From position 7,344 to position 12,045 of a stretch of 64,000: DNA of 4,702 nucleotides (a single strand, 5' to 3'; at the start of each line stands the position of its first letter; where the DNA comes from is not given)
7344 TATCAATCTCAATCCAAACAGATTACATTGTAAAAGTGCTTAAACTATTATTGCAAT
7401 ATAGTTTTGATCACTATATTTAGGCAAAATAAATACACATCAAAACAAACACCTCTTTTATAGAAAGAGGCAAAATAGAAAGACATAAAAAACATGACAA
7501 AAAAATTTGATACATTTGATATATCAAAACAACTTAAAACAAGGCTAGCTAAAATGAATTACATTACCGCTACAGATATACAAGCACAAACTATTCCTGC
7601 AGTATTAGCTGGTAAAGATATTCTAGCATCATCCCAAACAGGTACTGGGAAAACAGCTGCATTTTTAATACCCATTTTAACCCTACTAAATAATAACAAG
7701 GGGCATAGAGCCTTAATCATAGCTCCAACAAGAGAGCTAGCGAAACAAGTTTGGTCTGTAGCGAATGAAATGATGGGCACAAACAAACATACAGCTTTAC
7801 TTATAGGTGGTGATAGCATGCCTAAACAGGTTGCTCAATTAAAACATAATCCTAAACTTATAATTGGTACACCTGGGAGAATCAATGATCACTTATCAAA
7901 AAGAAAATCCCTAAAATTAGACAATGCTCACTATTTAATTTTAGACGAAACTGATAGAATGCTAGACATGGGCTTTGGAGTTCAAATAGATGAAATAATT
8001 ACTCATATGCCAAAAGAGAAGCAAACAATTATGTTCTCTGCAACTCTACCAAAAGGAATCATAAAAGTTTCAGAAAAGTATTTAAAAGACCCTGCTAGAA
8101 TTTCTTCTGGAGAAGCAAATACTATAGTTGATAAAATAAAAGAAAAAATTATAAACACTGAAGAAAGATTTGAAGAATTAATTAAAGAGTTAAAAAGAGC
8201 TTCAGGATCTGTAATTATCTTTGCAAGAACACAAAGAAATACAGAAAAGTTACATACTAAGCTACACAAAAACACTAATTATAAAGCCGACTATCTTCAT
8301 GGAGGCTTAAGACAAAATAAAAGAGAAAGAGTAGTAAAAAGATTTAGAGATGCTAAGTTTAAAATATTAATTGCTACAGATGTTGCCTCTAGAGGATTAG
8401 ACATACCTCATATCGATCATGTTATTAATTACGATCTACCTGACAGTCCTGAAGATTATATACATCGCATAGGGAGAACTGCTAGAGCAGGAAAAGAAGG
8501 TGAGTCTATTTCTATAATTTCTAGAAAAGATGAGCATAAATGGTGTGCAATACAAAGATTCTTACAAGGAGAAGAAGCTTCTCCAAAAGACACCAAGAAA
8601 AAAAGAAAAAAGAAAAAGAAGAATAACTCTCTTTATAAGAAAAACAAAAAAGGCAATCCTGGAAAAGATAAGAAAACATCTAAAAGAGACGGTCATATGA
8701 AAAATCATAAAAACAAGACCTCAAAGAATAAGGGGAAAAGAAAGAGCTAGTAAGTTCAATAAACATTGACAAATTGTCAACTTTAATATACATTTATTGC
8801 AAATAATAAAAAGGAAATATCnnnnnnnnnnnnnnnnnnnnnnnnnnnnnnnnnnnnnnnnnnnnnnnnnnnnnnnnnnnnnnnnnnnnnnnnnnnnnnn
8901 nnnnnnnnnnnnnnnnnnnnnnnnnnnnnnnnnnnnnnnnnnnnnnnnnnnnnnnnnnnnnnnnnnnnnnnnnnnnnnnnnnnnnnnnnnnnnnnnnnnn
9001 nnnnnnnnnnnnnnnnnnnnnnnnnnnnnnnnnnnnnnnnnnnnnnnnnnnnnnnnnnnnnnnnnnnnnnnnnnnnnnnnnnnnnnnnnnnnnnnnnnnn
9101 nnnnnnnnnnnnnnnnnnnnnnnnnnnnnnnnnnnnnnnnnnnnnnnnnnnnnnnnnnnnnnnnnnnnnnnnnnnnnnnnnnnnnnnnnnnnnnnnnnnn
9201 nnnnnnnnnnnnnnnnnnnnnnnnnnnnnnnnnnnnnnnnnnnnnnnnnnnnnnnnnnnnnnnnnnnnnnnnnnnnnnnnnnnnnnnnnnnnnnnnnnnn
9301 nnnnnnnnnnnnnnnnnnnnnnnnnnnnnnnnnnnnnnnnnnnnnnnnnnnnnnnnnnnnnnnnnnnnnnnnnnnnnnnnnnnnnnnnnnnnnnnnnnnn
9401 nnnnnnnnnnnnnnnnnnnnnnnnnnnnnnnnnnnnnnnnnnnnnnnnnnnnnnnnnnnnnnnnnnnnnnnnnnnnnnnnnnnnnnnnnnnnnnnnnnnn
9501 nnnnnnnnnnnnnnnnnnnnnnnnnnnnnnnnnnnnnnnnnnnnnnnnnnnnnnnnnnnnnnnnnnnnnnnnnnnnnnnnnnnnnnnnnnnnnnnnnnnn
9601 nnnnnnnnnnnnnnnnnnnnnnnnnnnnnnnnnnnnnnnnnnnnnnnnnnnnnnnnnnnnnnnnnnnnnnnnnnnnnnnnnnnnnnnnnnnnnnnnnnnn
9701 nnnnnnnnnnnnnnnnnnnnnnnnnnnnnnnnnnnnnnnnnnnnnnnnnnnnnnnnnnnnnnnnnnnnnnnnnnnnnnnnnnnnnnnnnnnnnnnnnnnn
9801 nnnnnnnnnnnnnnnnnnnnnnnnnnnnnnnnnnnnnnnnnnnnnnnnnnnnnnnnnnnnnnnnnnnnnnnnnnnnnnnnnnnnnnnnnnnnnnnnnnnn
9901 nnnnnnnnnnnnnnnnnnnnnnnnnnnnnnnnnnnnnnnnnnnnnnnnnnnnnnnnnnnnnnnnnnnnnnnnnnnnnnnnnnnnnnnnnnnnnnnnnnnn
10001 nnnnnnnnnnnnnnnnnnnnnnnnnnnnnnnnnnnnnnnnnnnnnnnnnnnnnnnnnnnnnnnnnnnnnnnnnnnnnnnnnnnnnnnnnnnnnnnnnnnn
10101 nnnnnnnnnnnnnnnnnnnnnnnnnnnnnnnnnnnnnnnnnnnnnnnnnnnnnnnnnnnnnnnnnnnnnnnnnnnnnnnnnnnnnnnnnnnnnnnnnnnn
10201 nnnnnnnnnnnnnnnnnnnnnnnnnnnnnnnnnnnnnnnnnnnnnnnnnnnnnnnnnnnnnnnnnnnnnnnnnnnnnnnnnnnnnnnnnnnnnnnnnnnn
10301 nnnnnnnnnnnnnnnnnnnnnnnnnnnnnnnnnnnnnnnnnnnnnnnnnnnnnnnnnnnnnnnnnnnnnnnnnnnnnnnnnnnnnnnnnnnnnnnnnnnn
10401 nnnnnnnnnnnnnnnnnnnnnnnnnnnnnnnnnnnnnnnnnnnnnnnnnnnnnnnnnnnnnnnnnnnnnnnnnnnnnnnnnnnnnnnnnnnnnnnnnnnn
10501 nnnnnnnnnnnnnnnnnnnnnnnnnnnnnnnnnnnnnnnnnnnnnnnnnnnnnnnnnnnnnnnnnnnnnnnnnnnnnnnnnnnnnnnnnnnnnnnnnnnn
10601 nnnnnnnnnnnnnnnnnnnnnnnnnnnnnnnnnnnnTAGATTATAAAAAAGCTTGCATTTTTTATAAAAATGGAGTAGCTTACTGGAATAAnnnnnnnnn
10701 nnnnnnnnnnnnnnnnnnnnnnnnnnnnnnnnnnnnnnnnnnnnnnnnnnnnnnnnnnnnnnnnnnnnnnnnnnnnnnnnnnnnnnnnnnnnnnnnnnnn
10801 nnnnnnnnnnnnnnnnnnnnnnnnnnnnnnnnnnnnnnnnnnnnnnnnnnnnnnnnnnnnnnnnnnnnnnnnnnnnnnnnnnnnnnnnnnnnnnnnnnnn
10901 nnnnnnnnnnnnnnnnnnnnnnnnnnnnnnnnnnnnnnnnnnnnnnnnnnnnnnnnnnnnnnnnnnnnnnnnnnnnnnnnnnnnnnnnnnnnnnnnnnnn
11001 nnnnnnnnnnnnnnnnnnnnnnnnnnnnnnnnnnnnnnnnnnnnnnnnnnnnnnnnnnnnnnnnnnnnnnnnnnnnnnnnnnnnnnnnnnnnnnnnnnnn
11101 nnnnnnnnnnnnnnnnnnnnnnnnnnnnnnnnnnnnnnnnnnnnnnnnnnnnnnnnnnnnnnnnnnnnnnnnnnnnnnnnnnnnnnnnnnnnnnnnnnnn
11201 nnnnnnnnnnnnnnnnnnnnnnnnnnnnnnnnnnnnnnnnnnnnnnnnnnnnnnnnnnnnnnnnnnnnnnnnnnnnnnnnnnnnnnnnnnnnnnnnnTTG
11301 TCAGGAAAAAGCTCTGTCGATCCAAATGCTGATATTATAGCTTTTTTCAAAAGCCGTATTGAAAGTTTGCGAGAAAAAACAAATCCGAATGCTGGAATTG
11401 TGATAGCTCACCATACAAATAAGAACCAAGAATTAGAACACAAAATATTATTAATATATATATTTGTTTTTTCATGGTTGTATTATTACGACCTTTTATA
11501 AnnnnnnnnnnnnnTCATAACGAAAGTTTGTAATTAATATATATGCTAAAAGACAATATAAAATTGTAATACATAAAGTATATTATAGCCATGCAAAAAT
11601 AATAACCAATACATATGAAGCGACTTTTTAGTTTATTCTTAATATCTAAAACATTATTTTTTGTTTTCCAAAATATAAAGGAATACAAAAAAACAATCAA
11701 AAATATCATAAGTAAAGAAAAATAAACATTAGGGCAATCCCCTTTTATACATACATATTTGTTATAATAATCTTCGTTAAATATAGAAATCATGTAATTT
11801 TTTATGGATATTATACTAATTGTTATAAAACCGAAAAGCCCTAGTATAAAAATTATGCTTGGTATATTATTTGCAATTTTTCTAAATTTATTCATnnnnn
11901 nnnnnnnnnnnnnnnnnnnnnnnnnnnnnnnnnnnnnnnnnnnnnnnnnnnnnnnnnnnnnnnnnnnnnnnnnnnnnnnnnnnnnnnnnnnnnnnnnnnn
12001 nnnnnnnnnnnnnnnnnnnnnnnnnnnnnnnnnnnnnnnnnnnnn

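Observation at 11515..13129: Three-gene module: coupled gene, MuF-motif + L,D-transpeptidase/Tlde1-like putative toxin, and small membrane protein (possible polymorphic toxin-immunity remnant)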

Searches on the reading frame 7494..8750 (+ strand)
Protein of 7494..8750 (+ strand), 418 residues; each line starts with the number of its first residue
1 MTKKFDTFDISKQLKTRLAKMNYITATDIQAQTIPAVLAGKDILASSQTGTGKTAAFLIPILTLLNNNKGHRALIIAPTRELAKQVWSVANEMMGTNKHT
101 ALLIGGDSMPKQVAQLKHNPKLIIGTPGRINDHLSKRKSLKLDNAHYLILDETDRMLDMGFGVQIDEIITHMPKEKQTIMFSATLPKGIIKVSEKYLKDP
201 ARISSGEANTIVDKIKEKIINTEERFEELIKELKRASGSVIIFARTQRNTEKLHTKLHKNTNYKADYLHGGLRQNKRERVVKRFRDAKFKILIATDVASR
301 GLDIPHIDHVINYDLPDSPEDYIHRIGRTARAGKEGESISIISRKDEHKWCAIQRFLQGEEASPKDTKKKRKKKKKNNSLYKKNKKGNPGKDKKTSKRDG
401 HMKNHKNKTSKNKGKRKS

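Call 72: search_protein_families(library=pfam, proteins=[window:7494-8750:+], max_evalue=0.001)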
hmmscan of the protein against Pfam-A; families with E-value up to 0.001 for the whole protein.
window:7494-8750:+ (418 aa): 4 families
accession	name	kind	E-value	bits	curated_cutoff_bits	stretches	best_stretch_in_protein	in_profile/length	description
PF00270.35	DEAD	-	5.3e-51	173.1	26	1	27-189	1-164/167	DEAD/DEAH box helicase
PF00271.37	Helicase_C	-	3e-38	130.9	23.5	1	225-333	2-110/110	Helicase conserved C-terminal domain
PF04851.21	ResIII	-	4.5e-12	46.6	22.5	1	39-186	22-163/164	Type III restriction enzyme, res subunit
PF13245.12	AAA_19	-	8.1e-05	23.3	25.1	0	37-160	8-105/134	AAA domain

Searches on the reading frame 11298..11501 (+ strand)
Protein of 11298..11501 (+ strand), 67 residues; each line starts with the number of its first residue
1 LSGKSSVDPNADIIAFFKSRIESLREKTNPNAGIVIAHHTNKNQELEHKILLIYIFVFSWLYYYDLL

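Call 72: search_protein_families(library=pfam, proteins=[window:11298-11501:+], max_evalue=0.001)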
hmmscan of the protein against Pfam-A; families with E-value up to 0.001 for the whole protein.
window:11298-11501:+ (67 aa): 0 families

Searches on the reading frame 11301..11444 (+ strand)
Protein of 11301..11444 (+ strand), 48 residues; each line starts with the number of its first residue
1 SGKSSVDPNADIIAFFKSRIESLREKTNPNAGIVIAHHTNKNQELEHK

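Call 109: search_dna_similar(query=window:11301-11444:+, collection=plasmids, mode=protein, max_evalue=0.01, max_rows=8)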
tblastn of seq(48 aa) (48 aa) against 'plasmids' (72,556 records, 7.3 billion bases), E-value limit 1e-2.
Records with a match: 2; places in all: 3; records where one place covers at least 80% of the query: 0.
Best place of each record, by identity: <60% 2.
By first word of the organism name: Shinella 1; Eleftheria 1.
By predicted mobility (MOB-suite, as given by PLSDB): non-mobilizable 1; mobilizable 1.
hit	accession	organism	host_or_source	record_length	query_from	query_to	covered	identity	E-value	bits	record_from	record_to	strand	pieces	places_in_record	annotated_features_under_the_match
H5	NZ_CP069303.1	Shinella sp. PSBB067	monoisolate,Minnesota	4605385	9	41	69%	48.5%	1e-4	44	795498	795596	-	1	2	none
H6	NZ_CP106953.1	Eleftheria terrae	soil sample,soil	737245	9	41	69%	45.5%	1e-4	43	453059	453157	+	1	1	AAA family ATPase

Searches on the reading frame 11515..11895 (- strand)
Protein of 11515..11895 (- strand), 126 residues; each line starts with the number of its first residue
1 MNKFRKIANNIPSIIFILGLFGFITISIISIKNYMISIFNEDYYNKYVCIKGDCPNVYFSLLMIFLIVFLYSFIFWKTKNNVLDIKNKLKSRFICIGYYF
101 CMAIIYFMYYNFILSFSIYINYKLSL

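Call 3: search_protein_families(library=pfam, proteins=[window:11515-11895:-], max_evalue=10)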
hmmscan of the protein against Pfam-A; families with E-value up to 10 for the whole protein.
window:11515-11895:- (126 aa): 2 families
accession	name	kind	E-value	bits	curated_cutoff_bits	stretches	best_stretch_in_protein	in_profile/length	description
PF13567.11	DUF4131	-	0.042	14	31.6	1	57-110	5-49/165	Domain of unknown function (DUF4131)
PF18423.6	zf_CopZ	-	0.26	11.7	28.4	1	32-61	25-51/62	Zinc binding domain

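Call 4: search_protein_families(library=ncbifam, proteins=[window:11515-11895:-], max_evalue=10)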
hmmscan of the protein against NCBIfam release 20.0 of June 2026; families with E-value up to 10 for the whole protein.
window:11515-11895:- (126 aa): 2 families
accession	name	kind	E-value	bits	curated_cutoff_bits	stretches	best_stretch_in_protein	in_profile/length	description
NF004873.0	PRK06231.1-3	equivalog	0.33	10.4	220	1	37-89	39-83/208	F0F1 ATP synthase subunit B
NF033218.1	anchor_AmaP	equivalog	0.64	9.8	55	1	1-88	1-83/166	alkaline shock response membrane anchor protein AmaP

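Call 5: search_protein_families(library=phrogs, proteins=[window:11515-11895:-], max_evalue=10)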
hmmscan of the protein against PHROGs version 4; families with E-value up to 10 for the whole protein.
window:11515-11895:- (126 aa): 1 family
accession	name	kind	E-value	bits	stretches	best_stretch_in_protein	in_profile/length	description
phrog_1383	-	head and packaging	0.81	10.2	1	59-91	11-43/187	virion structural protein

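Call 26: find_homologous_proteins(query=window:11515-11895:-, max_evalue=0.01)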
Query window:11515-11895:- (126 aa): 1 proteins with E <= 0.01 among 30 candidates.
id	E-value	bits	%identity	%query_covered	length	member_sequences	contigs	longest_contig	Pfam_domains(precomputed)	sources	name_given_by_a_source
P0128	1.0e-71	257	100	100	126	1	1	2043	-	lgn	-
